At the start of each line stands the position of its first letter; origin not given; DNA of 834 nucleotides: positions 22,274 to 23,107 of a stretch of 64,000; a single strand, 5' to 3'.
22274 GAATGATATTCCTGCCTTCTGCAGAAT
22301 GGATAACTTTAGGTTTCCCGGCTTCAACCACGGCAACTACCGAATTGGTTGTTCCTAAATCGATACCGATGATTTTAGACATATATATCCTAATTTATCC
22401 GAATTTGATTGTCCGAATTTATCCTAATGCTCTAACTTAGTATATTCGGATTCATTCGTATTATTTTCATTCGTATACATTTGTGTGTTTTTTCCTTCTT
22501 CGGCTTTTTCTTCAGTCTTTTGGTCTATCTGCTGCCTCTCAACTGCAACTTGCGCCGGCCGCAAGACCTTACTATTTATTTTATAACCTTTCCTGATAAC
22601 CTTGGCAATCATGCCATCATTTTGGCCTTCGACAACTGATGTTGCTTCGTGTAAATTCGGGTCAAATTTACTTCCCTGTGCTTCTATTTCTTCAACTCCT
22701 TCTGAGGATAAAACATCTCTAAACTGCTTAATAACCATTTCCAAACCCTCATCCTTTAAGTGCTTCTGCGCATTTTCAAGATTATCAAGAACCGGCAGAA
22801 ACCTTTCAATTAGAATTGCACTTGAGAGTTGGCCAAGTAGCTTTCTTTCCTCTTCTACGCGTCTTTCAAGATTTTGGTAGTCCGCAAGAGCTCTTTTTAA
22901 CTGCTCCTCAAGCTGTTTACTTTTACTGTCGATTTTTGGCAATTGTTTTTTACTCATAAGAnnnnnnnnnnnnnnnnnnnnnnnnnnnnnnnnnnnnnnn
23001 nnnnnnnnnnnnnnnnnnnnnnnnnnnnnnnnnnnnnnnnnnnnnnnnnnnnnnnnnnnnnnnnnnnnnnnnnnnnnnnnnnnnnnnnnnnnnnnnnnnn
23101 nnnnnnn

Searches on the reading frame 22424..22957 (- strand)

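Call 10: search_protein_families(library=pfam, proteins=[window:22424-22957:-])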
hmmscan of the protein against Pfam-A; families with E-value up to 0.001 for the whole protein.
window:22424-22957:- (177 aa): 1 family
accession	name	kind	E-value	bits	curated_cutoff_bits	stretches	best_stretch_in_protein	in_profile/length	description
PF01025.24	GrpE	-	1.4e-37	129.3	25.8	1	3-139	17-163/165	GrpE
